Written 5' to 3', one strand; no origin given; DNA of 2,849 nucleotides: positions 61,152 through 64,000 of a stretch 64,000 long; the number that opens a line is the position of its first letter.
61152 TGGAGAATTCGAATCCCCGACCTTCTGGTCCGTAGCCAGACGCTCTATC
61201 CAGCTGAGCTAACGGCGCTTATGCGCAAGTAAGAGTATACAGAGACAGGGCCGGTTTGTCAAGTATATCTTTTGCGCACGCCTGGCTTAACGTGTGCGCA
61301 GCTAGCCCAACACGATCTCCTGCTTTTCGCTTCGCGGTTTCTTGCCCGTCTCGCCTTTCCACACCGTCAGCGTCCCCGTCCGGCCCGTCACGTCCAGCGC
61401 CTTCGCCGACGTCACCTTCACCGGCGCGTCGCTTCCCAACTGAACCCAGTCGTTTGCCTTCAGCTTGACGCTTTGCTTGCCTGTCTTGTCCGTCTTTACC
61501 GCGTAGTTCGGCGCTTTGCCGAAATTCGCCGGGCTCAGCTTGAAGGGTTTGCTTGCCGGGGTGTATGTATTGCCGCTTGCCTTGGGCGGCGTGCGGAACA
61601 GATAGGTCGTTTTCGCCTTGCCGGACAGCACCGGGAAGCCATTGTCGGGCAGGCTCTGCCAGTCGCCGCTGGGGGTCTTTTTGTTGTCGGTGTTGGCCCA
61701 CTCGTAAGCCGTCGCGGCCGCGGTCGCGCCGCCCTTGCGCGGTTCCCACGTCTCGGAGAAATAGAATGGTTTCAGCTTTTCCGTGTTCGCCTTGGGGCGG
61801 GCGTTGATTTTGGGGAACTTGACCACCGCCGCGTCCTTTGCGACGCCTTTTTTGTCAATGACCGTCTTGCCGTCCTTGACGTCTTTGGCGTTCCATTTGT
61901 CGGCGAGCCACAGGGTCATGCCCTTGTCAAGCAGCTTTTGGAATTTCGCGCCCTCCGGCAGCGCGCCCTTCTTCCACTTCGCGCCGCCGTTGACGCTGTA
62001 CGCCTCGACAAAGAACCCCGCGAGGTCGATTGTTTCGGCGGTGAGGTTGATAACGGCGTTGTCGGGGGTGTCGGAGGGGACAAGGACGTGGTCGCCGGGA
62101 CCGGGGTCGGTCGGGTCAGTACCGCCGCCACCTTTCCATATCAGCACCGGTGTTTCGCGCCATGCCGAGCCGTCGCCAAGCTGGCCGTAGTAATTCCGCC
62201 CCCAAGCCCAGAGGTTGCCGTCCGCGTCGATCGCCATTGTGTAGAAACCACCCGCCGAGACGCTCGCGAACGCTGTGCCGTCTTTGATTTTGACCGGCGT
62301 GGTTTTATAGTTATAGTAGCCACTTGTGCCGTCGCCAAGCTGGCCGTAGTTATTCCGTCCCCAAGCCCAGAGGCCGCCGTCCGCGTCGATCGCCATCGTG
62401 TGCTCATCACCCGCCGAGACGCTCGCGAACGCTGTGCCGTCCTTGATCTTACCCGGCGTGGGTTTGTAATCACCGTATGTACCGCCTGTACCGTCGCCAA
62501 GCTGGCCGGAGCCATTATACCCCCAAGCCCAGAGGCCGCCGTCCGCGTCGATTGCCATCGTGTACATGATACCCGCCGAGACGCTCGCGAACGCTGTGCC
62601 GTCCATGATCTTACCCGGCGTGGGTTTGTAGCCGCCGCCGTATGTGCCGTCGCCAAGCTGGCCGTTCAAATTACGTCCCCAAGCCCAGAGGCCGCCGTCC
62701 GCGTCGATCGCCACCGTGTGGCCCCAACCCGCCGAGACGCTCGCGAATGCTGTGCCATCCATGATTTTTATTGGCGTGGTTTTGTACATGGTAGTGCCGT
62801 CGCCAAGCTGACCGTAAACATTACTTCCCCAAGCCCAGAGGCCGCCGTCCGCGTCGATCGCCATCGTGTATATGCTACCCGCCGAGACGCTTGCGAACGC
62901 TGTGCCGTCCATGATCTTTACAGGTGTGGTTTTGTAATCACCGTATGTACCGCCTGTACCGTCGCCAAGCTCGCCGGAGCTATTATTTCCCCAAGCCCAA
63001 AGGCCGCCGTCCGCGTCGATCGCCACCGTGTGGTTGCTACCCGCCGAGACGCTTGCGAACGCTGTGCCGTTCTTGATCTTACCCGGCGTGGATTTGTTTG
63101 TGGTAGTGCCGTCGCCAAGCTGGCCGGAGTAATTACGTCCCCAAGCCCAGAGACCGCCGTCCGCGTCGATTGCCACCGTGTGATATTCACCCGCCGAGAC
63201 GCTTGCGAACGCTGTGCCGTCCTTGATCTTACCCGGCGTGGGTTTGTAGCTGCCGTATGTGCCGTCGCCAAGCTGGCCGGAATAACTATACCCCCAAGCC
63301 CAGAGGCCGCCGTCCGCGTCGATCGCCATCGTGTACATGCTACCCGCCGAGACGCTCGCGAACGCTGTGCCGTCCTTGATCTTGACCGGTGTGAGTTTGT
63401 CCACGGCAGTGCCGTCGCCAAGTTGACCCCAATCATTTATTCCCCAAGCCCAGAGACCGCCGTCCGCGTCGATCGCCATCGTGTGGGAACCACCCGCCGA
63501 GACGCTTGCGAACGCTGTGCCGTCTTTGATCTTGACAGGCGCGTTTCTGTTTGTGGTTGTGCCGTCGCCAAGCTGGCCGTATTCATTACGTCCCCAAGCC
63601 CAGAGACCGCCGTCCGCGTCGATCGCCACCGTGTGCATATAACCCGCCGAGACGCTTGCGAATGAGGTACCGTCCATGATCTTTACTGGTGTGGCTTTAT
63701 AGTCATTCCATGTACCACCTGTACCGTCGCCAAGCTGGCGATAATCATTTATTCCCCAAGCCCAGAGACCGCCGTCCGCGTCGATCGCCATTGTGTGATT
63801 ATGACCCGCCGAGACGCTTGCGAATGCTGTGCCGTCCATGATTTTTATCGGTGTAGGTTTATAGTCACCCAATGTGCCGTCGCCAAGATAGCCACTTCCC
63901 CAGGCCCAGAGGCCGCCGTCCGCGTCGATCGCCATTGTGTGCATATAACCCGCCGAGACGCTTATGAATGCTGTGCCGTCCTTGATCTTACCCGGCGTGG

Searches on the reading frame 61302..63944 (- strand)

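Call 36: search_protein_families(library=pfam, proteins=[window:61302-63944:-], max_evalue=0.00001)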
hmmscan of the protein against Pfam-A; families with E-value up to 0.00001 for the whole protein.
window:61302-63944:- (880 aa): 5 families
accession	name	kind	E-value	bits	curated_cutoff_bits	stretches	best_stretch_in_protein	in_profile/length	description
PF25390.1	WD40_RLD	-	5.3e-152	506.8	150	3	195-496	33-343/363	RCC1-like domain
PF00415.24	RCC1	-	1.3e-131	429.5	21.7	11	111-158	1-50/50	Regulator of chromosome condensation (RCC1) repeat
PF13540.12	RCC1_2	-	1.6e-97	317.6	22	9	507-535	2-30/30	Regulator of chromosome condensation (RCC1) repeat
PF25384.1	Alsin_RLD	-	2.6e-37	129.5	100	0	502-542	273-313/405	Alsin RCC1-like domain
PF07494.17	Reg_prop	-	1.1e-17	62.2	20.4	0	354-370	3-19/24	Two component regulator propeller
